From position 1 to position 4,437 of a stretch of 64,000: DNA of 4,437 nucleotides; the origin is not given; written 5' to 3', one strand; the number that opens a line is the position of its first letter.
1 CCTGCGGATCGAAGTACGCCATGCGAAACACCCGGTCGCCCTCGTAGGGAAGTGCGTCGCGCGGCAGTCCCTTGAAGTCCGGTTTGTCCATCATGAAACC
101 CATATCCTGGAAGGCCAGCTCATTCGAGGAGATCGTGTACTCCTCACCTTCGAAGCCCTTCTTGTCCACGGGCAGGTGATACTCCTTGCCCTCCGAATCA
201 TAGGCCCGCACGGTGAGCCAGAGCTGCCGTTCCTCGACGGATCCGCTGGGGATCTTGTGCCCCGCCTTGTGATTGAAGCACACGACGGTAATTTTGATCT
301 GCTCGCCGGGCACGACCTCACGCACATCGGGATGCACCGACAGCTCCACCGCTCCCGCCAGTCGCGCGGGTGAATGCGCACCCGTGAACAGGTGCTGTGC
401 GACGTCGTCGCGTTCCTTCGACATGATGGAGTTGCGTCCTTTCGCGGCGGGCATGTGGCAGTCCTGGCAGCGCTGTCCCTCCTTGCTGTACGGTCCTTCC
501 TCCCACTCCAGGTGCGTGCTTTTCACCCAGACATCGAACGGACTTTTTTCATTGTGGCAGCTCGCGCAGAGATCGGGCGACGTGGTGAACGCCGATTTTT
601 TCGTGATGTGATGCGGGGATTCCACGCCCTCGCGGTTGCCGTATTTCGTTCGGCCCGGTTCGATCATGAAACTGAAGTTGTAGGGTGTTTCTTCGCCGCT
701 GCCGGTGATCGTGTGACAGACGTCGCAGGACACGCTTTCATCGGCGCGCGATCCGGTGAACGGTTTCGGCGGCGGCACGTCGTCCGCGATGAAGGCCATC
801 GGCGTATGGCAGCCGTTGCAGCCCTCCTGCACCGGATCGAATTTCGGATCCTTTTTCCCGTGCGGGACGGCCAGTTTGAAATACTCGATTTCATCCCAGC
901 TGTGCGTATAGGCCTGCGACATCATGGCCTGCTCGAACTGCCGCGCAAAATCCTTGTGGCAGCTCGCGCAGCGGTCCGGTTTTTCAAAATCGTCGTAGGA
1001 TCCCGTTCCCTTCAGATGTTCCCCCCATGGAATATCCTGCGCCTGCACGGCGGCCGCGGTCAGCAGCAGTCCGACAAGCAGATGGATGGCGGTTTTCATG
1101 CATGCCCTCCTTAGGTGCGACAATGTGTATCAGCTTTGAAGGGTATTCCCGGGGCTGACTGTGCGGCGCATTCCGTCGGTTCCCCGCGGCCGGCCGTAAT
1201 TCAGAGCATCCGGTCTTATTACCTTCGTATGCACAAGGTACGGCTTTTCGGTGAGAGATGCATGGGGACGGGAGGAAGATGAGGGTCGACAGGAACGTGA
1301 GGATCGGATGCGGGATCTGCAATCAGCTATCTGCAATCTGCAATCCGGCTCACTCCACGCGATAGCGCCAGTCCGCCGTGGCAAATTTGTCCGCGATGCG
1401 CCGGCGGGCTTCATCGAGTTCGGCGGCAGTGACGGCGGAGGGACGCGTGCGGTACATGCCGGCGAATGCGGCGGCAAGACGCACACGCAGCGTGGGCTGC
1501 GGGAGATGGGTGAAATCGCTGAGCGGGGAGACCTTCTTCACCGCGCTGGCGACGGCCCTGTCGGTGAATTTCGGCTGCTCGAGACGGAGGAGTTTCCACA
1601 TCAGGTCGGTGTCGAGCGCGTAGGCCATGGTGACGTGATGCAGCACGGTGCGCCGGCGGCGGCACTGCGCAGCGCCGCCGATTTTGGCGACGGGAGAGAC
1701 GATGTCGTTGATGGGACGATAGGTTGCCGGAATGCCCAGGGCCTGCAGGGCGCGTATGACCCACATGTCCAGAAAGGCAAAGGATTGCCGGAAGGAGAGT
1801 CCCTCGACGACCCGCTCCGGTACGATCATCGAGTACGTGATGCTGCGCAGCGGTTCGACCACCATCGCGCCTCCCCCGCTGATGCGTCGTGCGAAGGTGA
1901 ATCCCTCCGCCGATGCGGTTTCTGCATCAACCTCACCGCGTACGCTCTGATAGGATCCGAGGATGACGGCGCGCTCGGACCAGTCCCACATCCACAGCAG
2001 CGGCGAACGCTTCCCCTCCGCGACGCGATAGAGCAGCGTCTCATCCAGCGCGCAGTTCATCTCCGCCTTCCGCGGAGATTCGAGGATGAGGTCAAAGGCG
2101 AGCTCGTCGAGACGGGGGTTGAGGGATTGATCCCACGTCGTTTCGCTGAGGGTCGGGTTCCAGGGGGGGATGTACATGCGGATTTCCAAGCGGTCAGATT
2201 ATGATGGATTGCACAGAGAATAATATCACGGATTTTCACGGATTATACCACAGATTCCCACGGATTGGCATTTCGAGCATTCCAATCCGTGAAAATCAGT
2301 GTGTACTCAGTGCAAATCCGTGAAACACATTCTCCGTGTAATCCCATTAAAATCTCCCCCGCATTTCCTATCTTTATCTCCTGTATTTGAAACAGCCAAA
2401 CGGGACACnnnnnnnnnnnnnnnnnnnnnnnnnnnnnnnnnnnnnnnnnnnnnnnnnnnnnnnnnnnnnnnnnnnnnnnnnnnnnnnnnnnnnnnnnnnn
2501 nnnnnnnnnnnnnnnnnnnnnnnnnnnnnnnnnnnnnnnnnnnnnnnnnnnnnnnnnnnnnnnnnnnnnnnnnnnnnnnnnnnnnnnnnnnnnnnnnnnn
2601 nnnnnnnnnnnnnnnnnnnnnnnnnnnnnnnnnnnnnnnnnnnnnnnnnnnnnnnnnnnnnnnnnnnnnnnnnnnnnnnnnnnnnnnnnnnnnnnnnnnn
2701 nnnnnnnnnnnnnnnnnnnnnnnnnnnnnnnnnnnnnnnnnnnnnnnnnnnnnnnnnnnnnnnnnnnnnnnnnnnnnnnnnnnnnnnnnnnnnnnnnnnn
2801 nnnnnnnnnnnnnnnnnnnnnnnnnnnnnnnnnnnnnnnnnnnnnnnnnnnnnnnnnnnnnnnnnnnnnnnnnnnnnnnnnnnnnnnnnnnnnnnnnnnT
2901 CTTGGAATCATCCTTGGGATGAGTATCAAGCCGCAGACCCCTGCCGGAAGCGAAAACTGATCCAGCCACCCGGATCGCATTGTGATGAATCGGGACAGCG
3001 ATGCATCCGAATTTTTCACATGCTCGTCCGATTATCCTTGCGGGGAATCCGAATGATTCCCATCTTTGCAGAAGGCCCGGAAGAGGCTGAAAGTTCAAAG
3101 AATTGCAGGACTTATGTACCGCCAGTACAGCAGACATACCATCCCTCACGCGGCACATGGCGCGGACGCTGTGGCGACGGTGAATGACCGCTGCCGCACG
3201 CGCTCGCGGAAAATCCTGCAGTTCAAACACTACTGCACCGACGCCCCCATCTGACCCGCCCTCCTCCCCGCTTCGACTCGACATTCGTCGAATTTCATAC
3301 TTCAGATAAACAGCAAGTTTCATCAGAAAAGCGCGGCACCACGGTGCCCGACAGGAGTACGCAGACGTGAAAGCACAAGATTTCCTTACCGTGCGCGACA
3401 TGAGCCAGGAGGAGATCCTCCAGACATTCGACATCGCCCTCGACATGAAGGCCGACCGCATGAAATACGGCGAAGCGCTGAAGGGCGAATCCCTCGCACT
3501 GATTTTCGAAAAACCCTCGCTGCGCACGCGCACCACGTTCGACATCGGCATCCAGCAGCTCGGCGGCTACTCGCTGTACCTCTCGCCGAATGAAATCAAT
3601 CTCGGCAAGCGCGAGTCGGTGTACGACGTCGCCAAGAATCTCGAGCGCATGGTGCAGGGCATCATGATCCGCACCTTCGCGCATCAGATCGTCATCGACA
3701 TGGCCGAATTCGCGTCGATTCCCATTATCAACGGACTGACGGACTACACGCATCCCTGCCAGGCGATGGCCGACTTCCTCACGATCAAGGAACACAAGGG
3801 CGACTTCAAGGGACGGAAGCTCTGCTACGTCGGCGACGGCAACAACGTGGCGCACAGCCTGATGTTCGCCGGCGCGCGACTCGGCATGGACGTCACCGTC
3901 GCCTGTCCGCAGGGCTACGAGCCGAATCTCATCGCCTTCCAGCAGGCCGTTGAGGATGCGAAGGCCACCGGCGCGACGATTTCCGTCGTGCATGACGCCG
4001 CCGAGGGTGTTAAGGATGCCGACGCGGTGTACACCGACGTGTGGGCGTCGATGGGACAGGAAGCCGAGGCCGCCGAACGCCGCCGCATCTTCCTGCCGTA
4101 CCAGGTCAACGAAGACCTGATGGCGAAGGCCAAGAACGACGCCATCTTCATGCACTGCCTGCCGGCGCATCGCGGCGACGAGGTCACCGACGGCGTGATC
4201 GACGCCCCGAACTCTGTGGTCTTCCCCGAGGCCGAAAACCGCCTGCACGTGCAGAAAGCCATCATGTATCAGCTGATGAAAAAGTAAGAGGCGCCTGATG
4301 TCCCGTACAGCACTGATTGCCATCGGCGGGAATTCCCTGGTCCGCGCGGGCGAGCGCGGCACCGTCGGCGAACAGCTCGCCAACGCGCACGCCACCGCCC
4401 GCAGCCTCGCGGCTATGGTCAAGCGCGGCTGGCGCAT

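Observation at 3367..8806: Operon joining ornithine and aspartate carbamoyltransferases around a carbamate kinase, plus ornithine aminotransferase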

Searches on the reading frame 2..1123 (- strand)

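Call 42: search_protein_families(library=ncbifam, proteins=[window:2-1123:-], max_evalue=1e-8)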
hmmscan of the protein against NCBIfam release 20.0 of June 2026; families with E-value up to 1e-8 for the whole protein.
window:2-1123:- (374 aa): 2 families
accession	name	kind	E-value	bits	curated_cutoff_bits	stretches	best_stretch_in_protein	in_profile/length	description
NF040886.1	cyt_C_like_Sec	equivalog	1.7e-14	53.3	250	1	131-316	155-336/423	multiheme c-type cytochrome (seleno)protein ExtKL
TIGR03153.1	cytochr_NrfH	equivalog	9.1e-09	35.5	134.2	0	174-243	19-78/138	cytochrome c nitrite reductase small subunit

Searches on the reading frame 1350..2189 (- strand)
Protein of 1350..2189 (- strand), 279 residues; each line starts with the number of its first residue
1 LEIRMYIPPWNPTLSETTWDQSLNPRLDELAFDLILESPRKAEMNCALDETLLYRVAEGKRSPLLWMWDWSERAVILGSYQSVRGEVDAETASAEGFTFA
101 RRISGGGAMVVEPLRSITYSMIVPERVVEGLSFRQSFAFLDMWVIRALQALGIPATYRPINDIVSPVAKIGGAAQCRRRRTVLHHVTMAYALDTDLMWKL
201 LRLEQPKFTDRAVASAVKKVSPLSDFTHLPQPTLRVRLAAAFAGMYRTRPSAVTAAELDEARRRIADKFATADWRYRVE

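Call 4: search_protein_families(library=ncbifam, proteins=[window:1350-2189:-])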
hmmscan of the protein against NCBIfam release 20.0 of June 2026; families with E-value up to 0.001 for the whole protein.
window:1350-2189:- (279 aa): 4 families
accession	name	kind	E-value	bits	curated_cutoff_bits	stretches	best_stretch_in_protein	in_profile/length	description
NF053751.1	LplAB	exception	6.1e-87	291.8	550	1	28-278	96-347/348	lipoate-protein ligase LplAB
TIGR00545.2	lipoyltrans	equivalog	8.6e-33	113.7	280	1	38-276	7-240/328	lipoate--protein ligase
NF053750.1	LplA_large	exception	3.7e-31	108.4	480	1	41-276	9-246/248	lipoate-protein ligase large subunit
NF053790.1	LplA_LipA_fuse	exception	4.1e-20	71.9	800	1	67-276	37-235/606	bifunctional lipoate--protein ligase/lipoyl synthase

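Call 5: search_protein_families(library=pfam, proteins=[window:1350-2189:-])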
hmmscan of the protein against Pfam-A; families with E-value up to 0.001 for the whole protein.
window:1350-2189:- (279 aa): 2 families
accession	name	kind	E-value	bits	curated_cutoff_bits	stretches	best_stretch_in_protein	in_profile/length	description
PF21948.1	LplA-B_cat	-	5.5e-38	131.4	27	1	42-237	2-194/200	Lipoyl protein ligase A/B catalytic domain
PF03099.24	BPL_LplA_LipB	-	3.7e-07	30.6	21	1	89-189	18-129/133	Biotin/lipoate A/B protein ligase family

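Call 77: find_encoding_contigs(protein=window:1350-2189:-, flank=10000, max_places=2)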
Protein window:1350-2189:- (279 aa): no gene with exactly this product is on record in the collection.

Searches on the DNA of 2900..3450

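Call 57: search_rna_families(source=window, start=2900, end=3450, threshold=evalue, max_evalue=1)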
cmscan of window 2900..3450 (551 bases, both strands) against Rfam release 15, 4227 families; matches with E-value up to 1: 1.
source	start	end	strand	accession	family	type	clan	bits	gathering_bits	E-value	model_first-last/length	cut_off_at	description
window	3002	3071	-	RF00339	snoR60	Gene; snRNA; snoRNA; CD-box;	CL00074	19.4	40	0.27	1-72/72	no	Small nucleolar RNA snoR60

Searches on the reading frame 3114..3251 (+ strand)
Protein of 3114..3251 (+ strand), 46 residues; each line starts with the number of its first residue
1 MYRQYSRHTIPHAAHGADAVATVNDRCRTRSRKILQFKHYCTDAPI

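Call 86: search_protein_families(library=pfam, proteins=[window:3114-3251:+], max_evalue=0.01)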
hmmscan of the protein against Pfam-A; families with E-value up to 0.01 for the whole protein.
seq(46 aa): 0 families

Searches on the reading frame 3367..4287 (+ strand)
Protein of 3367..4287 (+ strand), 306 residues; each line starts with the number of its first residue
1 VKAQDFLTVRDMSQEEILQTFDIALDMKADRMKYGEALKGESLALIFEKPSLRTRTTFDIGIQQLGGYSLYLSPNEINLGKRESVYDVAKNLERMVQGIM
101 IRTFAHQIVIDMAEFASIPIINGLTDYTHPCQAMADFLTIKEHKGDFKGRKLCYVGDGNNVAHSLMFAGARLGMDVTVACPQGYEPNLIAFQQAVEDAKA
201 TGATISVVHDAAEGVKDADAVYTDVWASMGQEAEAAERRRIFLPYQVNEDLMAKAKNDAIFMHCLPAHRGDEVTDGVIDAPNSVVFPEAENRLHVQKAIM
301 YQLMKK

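Call 4: search_protein_families(library=ncbifam, proteins=[window:3367-4287:+])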
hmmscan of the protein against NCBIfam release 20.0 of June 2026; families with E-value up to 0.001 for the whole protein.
window:3367-4287:+ (306 aa): 16 families
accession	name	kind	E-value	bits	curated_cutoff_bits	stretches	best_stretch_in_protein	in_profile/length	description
NF001986.0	PRK00779.1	subfamily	1.5e-129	431.5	306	1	2-305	4-305/307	ornithine carbamoyltransferase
TIGR00658.1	orni_carb_tr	equivalog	3.2e-121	404.2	280.85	1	5-304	2-303/304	ornithine carbamoyltransferase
NF011380.0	PRK14805.1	equivalog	4e-110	367.6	421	1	4-305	2-301/302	ornithine carbamoyltransferase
TIGR04384.1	putr_carbamoyl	exception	3e-95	319.1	500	1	5-305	1-308/330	putrescine carbamoyltransferase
NF003286.0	PRK04284.1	subfamily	1.9e-82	277.1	515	1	2-301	5-327/332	ornithine carbamoyltransferase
NF002470.0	PRK01713.1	equivalog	1.8e-65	221.6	545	1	1-269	5-279/334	ornithine carbamoyltransferase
NF009213.0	PRK12562.1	subfamily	4e-62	210.5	559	2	4-271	7-281/334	ornithine carbamoyltransferase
NF011379.0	PRK14804.1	equivalog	3.6e-59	200.4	373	1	6-305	9-310/311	ornithine carbamoyltransferase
NF003384.0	PRK04523.1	equivalog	9.9e-59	199.1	288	1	2-305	2-334/336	N-acetylornithine carbamoyltransferase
NF002032.1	PRK00856.1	equivalog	1.5e-46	159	263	1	5-304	2-297/297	aspartate carbamoyltransferase catalytic subunit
TIGR00670.1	asp_carb_tr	equivalog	3.2e-41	141.4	236.95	1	5-304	2-303/304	aspartate carbamoyltransferase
NF006046.0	PRK08192.1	equivalog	1.1e-23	84.1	512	1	3-300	6-313/339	aspartate carbamoyltransferase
NF005538.0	PRK07200.1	equivalog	9.2e-21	74.3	453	1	1-229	19-275/396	knotted carbamoyltransferase YgeW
NF008853.0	PRK11891.1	equivalog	1.7e-20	73.1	560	1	4-304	89-398/430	aspartate carbamoyltransferase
NF010387.0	PRK13814.1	equivalog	4.5e-19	68.5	660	1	15-300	20-299/310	aspartate carbamoyltransferase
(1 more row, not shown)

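Call 5: search_protein_families(library=pfam, proteins=[window:3367-4287:+])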
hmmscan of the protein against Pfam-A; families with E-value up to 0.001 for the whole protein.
window:3367-4287:+ (306 aa): 3 families
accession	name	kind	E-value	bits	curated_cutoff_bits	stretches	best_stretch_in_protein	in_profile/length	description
PF00185.30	OTCace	-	1.6e-62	210.6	29.4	1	148-302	1-156/157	Aspartate/ornithine carbamoyltransferase, Asp/Orn binding domain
PF02729.26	OTCace_N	-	1.7e-44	152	29.9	1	5-142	2-148/148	Aspartate/ornithine carbamoyltransferase, carbamoyl-P binding domain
PF00291.31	PALP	-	0.00035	20.4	35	1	145-227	52-116/295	Pyridoxal-phosphate dependent enzyme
